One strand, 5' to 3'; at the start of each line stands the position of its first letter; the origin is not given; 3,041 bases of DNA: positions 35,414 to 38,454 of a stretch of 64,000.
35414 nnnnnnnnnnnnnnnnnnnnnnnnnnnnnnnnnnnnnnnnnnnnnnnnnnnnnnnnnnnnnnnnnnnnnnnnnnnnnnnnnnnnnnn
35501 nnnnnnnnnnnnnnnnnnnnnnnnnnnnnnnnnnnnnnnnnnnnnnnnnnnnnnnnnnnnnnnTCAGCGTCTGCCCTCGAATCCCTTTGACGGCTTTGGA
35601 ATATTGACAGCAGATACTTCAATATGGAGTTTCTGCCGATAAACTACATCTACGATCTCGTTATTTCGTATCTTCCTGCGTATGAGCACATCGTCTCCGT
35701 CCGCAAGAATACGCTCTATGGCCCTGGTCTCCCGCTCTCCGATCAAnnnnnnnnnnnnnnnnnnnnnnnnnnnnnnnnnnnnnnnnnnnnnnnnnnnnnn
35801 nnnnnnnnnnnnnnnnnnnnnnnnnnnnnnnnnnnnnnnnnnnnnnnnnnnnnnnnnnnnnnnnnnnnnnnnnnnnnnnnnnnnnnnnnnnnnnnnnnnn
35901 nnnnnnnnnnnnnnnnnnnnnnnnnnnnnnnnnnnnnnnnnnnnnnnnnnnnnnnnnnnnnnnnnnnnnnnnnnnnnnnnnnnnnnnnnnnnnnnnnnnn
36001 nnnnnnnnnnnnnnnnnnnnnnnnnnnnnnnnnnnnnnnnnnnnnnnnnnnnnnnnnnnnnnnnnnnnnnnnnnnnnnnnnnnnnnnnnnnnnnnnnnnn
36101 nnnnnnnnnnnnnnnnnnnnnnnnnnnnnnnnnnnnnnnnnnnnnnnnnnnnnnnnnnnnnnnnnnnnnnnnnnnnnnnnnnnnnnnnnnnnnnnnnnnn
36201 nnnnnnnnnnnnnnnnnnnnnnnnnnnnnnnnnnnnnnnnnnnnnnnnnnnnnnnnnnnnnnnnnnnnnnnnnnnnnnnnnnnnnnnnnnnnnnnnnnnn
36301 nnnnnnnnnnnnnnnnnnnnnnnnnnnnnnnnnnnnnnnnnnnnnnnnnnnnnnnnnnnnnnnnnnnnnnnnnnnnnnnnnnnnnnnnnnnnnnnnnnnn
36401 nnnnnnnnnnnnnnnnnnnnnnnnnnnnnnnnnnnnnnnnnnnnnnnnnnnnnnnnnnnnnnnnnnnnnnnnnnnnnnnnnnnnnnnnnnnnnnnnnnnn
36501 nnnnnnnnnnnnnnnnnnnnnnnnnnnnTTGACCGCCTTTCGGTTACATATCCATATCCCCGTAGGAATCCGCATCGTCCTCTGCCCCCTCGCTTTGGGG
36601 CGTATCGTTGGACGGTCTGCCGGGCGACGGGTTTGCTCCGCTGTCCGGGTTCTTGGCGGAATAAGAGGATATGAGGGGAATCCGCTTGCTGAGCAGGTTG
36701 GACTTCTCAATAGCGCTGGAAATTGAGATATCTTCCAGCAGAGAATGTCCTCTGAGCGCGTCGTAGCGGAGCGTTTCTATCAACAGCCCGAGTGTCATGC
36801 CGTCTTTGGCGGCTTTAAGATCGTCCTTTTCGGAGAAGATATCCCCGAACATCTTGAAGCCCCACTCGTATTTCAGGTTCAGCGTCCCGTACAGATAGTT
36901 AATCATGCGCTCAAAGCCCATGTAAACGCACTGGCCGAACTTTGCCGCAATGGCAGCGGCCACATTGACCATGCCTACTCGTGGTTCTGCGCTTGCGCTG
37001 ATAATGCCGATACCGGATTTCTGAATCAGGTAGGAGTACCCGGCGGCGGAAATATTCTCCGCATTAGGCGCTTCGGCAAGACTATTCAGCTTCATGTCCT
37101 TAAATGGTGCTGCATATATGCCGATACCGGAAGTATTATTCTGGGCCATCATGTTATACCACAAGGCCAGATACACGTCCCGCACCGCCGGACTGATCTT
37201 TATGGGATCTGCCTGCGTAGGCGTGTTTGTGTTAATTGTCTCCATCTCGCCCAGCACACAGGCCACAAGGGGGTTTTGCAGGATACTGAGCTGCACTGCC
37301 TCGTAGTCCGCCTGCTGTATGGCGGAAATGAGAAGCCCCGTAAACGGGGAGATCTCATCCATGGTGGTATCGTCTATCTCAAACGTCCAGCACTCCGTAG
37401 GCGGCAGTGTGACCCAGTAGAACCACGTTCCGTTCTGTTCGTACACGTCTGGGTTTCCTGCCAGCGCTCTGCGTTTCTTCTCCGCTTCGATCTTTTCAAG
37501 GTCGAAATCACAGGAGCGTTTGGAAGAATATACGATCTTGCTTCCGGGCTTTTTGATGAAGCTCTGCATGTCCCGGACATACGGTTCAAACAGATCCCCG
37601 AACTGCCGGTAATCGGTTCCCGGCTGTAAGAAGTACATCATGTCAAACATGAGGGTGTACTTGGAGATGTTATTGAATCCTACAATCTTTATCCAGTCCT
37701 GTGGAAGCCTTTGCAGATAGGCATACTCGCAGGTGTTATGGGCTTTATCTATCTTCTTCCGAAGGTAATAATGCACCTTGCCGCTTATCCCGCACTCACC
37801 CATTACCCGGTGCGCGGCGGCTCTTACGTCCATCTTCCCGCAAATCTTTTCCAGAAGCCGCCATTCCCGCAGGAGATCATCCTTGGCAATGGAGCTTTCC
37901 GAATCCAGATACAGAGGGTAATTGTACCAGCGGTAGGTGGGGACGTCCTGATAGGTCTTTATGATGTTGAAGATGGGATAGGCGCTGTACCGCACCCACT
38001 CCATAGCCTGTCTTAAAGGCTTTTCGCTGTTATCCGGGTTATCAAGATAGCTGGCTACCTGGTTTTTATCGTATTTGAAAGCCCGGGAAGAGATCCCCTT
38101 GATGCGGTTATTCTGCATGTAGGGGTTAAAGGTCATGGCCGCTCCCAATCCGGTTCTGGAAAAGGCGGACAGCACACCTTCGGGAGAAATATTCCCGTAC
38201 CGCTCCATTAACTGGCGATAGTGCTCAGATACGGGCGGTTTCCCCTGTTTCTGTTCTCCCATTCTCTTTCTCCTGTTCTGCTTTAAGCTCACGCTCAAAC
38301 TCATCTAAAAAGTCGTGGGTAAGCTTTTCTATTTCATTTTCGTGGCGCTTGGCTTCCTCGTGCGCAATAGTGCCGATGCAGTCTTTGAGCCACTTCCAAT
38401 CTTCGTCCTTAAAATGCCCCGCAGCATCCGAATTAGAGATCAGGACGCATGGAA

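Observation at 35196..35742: ~550-nt ORF-poor, helix-rich region next to tRNA-Asn inside the head module: candidate large structured RNA (ROOL/GOLLD-like context)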

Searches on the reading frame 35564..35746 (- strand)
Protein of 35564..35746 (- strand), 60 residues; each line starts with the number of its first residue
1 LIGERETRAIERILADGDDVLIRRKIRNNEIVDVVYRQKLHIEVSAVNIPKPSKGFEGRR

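Call 9: search_protein_families(library=pfam, proteins=[window:35564-35746:-], max_evalue=0.1)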
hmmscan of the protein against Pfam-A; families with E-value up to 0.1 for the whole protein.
window:35564-35746:- (60 aa): 0 families

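Call 10: search_protein_families(library=phrogs, proteins=[window:35564-35746:-], max_evalue=0.1)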
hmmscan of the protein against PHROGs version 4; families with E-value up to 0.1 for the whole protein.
window:35564-35746:- (60 aa): 1 family
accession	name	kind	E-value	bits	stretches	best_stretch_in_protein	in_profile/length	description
phrog_24296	-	unknown function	0.049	14.8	1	13-55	58-99/110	-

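Call 17: find_homologous_proteins(query=window:35564-35746:-, max_evalue=0.01)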
Query window:35564-35746:- (60 aa): 2 proteins with E <= 0.01 among 2 candidates.
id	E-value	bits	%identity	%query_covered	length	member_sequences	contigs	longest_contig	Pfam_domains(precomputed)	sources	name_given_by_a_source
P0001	9.0e-30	118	98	100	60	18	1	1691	-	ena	-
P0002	1.5e-27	111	100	93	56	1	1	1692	-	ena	-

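Call 31: search_protein_representatives(protein=window:35564-35746:-)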
Query: 60 residues. Proteins with E-value up to 0.001 (for the whole library): 2; up to 1e-10: 1; up to 1e-30: 0. The best 2 are listed.
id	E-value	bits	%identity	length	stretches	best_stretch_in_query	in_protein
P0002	4.6e-28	111.1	100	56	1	1-56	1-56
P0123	6.3e-04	35.7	50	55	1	7-44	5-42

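Call 33: find_encoding_contigs(protein=P0123, flank=4000, max_places=6)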
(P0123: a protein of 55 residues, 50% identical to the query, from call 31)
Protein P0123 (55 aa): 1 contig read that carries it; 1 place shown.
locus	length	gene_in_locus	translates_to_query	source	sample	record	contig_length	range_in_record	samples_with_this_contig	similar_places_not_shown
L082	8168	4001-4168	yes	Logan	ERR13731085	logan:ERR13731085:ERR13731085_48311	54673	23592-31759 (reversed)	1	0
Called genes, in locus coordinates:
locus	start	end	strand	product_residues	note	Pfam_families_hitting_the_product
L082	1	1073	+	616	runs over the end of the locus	-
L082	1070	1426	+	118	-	-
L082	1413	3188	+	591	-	-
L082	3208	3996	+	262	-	PF00149:Metallophos (weak)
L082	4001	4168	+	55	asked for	-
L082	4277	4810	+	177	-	-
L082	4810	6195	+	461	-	PF27290:YonD_N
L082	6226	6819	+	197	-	-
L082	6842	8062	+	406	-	-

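Call 37: find_homologous_proteins(query=A2, max_evalue=1)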
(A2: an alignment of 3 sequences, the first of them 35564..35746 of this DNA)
Query A2 (3 sequences) (60 aa, profile of the alignment): 4 proteins with E <= 1 among 9 candidates.
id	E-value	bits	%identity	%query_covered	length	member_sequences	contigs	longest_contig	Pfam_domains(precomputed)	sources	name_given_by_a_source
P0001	6.4e-35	136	98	100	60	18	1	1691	-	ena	-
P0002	2.9e-32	128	100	93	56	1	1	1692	-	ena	-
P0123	1.2e-24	104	58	55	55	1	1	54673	-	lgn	-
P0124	8.1e-16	75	52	55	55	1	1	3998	-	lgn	-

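Call 38: find_encoding_contigs(protein=P0124, flank=4000)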
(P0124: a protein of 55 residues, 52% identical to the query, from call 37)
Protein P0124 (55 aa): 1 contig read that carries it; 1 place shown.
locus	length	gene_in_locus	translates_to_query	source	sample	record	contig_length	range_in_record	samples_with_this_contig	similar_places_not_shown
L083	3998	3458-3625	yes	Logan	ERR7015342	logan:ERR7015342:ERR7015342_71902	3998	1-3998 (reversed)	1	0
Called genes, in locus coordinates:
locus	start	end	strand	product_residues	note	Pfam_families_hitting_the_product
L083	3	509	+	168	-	?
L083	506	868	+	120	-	-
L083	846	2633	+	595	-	-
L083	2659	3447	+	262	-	PF00149:Metallophos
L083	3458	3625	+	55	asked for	-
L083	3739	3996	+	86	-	?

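Call 39: find_encoding_contigs(protein=P0001, flank=3000, max_places=10)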
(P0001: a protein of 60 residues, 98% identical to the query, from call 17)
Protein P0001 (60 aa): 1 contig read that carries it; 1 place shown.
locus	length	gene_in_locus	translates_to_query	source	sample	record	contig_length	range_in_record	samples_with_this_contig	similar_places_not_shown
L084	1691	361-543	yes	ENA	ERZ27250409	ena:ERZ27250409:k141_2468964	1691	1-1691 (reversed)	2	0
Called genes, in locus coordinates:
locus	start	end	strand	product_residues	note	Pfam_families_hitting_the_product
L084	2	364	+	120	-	?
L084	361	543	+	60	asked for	-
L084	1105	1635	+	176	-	-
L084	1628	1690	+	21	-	?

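Call 67: find_encoding_contigs(protein=window:35564-35746:-, flank=1500, max_places=10)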
Protein window:35564-35746:- (60 aa): 24 contigs read that carry it; 10 places shown.
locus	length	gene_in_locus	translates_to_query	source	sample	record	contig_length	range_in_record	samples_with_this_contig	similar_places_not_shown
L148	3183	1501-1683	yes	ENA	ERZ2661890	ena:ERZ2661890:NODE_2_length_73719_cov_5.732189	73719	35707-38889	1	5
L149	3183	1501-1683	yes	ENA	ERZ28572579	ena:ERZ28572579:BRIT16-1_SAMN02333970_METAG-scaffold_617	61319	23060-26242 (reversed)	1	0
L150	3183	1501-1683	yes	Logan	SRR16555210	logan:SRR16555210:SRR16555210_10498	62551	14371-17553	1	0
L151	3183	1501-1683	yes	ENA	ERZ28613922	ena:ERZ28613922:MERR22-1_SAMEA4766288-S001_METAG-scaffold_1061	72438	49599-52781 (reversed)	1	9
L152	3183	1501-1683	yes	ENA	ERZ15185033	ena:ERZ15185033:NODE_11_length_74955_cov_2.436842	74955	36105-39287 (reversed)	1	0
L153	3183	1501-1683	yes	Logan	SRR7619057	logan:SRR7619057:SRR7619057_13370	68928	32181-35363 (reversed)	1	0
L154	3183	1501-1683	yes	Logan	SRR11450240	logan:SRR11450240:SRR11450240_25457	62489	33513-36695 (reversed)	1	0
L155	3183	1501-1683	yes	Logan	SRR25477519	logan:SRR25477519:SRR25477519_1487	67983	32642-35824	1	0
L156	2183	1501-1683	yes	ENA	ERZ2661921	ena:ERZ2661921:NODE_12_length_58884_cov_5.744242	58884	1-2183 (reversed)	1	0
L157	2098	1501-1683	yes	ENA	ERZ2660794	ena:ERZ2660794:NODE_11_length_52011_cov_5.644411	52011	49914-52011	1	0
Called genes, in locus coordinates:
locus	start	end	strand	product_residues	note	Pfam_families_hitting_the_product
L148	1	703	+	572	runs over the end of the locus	-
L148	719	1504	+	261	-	PF00149:Metallophos, PF12850:Metallophos_2 (faint)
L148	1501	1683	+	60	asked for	-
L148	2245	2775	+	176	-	-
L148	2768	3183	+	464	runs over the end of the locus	PF27290:YonD_N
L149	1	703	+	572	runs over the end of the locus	-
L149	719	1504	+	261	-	PF00149:Metallophos, PF12850:Metallophos_2 (faint)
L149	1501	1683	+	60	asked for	-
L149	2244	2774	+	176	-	-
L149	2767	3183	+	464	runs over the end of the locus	PF27290:YonD_N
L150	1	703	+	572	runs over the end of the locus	-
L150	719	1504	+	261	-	PF00149:Metallophos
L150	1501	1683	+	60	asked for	-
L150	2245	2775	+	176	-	-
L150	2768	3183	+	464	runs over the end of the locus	PF27290:YonD_N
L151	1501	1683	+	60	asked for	-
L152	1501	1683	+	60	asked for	-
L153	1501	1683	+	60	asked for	-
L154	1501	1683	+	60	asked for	-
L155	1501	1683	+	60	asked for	-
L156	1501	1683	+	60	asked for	-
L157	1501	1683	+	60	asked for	-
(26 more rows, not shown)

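Call 95: predict_structure(alignment_id=A7)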
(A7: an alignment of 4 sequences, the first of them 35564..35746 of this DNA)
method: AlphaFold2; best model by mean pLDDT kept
length: 60 residues; sequences in the alignment: 4
mean_pLDDT: 72.9   pTM: 0.46
mean pLDDT of the five models: 72.9, 73.0, 72.8, 70.1, 69.5
residues with pLDDT >= 90: 11; 70-90: 26; 50-70: 5; < 50: 18
segments of 3 or more residues with pLDDT < 50: 43-60
pLDDT, mean of each block of 10 residues (from residue 1): 82 90 91 84 47 43
secondary structure, 60 per line:
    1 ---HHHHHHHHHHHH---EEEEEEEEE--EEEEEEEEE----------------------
elements in order: H4-15 E19-27 E30-38

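Call 97: fold_search(model_id=the predicted structure, library=pdb)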
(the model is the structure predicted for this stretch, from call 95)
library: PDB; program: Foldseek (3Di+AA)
matches with E <= 10: 413; with E <= 0.001: 0
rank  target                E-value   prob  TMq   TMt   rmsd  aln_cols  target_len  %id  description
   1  3o27_A                7.8e-01  0.51  0.38  0.38   3.8        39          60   18  The crystal structure of C68 from the hybrid virus-plasmid pSSVx (released 2011-01-19)
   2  8ywi_A                7.8e-01  0.44  0.37  0.03   4.3        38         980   16  The structure of ASFV DNA polymerase in replicating state (released 2025-02-05)
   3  4uce_A                7.8e-01  0.20  0.32  0.10  11.5        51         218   20  N-terminal globular domain of the RSV Nucleoprotein in complex with the Nucleoprotein Phosphoprotein interaction inhib (released 2015-08-19)
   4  7pub_Cg               8.4e-01  0.54  0.32  0.04   1.4        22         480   27  Late assembly intermediate of the Trypanosoma brucei mitoribosomal small subunit (released 2022-05-04)
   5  9l8u_A                8.4e-01  0.51  0.42  0.04   4.5        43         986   14  Cryo-EM structure of ASFV DNA polymerase in a DNA replication state (released 2025-12-31)
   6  7xi6_A                9.0e-01  0.54  0.37  0.40   3.7        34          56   24  Crystal structure of C56 from pSSVi (released 2023-04-19)
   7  2wjv_E                1.0e+00  0.25  0.36  0.36  11.5        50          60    8  Crystal structure of the complex between human nonsense mediated decay factors UPF1 and UPF2 (released 2009-07-07)
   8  8op2_A                1.0e+00  0.21  0.30  0.05  10.3        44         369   20  Stacks of nucleocapsid rings of the N1-370 mutant of the human Respiratory Syncytial Virus (released 2023-09-27)
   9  4ucd_A                1.3e+00  0.18  0.32  0.10  10.2        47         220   19  N-terminal globular domain of the RSV Nucleoprotein in complex with the Nucleoprotein Phosphoprotein interaction inhib (released 2015-08-19)
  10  8f5g_B                1.4e+00  0.10  0.20  0.10   7.7        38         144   16  NusG-RNA complex (released 2023-11-22)
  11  9cc5_A                1.6e+00  0.21  0.29  0.14   5.8        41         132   17  De novo design of high-affinity protein binders to bio active peptide Amylin (released 2025-05-14)
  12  4uca_A                1.6e+00  0.14  0.32  0.10  11.3        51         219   18  N-terminal globular domain of the RSV Nucleoprotein in complex with C- terminal peptide of the Phosphoprotein (released 2015-08-19)
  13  4ucd_B                1.6e+00  0.13  0.32  0.10  11.5        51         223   18  N-terminal globular domain of the RSV Nucleoprotein in complex with the Nucleoprotein Phosphoprotein interaction inhib (released 2015-08-19)
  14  2yhm_A                1.6e+00  0.13  0.32  0.06  11.3        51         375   18  Structure of respiratory syncytial virus nucleocapsid protein, P212121 crystal form (released 2012-01-25)
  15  6tmh_e                1.6e+00  0.11  0.25  0.23  11.7        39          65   10  Cryo-EM structure of Toxoplasma gondii mitochondrial ATP synthase dimer, OSCP/F1/c-ring model (released 2020-12-16)
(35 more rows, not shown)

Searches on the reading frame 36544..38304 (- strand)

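Call 9: search_protein_families(library=pfam, proteins=[window:36544-38304:-], max_evalue=0.1)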
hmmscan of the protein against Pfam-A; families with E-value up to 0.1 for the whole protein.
window:36544-38304:- (586 aa): 0 families

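Call 10: search_protein_families(library=phrogs, proteins=[window:36544-38304:-], max_evalue=0.1)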
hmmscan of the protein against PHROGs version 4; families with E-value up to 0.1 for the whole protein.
window:36544-38304:- (586 aa): 1 family
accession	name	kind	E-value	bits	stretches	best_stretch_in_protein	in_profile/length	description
phrog_2739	-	head and packaging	4.9e-20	72.6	1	77-577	47-491/501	portal protein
